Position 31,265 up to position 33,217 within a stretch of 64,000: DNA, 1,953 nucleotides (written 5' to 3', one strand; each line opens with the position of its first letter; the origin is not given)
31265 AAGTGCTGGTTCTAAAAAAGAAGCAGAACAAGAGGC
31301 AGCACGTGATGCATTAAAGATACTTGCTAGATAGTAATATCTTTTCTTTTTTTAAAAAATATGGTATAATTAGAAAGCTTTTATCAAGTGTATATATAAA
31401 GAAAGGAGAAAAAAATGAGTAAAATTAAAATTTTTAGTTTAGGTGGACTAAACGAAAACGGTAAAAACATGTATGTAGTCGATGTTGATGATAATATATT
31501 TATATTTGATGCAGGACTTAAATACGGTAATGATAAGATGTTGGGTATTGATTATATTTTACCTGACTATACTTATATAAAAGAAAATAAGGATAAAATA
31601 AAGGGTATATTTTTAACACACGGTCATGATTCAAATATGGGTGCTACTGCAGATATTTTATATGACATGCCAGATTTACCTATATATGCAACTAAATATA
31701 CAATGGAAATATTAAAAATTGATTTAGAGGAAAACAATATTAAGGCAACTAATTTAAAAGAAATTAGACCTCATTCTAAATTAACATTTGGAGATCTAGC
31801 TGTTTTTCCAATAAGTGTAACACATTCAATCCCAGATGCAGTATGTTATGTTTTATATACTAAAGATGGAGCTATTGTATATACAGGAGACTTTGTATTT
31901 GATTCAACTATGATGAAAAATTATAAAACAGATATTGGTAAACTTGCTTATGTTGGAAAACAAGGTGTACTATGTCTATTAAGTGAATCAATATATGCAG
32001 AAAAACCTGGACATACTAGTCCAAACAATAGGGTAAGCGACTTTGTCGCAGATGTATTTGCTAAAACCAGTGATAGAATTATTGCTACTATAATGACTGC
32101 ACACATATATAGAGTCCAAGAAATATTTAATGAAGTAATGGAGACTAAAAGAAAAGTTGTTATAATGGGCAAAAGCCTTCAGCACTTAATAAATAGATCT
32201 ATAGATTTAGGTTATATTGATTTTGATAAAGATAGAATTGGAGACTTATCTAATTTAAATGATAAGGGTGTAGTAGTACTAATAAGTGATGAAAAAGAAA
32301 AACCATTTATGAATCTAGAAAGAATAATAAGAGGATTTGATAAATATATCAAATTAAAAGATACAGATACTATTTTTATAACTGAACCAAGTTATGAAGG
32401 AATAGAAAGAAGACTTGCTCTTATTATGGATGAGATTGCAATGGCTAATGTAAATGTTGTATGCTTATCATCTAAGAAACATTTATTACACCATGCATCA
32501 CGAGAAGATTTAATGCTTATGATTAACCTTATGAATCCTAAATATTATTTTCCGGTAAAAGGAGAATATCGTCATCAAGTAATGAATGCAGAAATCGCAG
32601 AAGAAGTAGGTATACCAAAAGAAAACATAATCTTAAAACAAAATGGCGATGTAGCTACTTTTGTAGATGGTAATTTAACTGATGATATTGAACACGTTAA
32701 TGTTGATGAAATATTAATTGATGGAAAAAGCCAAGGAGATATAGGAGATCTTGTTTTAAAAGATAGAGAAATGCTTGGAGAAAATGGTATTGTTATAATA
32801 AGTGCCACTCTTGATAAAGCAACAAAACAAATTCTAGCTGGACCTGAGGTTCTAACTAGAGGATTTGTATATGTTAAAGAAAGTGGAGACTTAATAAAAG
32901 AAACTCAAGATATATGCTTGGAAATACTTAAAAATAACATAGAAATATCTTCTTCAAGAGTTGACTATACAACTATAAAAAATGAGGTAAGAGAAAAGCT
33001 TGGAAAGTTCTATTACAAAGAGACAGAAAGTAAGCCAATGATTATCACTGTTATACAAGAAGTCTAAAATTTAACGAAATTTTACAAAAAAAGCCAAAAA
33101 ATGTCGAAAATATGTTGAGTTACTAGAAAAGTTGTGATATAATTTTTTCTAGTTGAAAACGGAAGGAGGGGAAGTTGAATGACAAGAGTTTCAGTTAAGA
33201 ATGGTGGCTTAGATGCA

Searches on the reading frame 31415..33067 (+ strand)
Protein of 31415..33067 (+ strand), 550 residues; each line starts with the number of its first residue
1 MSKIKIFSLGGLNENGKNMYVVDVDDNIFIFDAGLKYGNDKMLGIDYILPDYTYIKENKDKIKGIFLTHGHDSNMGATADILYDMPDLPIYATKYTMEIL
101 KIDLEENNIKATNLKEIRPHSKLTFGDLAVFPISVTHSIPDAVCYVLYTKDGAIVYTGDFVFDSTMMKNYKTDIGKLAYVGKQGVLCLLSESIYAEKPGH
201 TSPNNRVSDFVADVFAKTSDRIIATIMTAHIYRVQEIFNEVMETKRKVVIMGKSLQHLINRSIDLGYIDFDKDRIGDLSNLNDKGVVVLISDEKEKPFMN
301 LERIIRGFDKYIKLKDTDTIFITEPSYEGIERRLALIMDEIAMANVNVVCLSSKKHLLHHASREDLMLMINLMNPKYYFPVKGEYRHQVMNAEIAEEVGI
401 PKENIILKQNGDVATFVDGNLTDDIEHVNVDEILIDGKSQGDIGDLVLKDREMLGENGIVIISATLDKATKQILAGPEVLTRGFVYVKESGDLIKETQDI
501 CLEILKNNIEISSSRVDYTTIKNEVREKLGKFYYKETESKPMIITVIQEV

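Call 35: search_protein_families(library=ncbifam, proteins=[window:31415-33067:+], max_evalue=0.01)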
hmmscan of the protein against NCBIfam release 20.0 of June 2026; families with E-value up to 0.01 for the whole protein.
window:31415-33067:+ (550 aa): 8 families
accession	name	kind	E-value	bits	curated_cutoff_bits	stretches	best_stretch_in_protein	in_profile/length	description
NF047419.1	RNase_J1_RnjA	exception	4.5e-143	477.8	820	1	4-549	2-548/549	ribonuclease J1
TIGR00649.1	MG423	subfamily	2.1e-142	475.3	400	1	4-548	1-546/546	RNase J family beta-CASP ribonuclease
TIGR03675.1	arCOG00543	equivalog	1.3e-07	30.2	580.2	1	3-239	174-420/631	beta-CASP ribonuclease aCPSF1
NF012229.1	bla_class_B_core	domain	3.9e-06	27.1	100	1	21-127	19-117/139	metallo-beta-lactamase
NF008887.0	PRK11921.1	equivalog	0.0015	17.5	635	1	59-145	69-153/396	anaerobic nitric oxide reductase flavorubredoxin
TIGR03413.1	GSH_gloB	equivalog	0.003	17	200.8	1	53-162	35-129/248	hydroxyacylglutathione hydrolase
NF002553.0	PRK02113.1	equivalog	0.0046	16.4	386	0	50-139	53-153/252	MBL fold metallo-hydrolase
NF033088.2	bla_subclass_B1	equivalog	0.0092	15.6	200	0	17-145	31-147/217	subclass B1 metallo-beta-lactamase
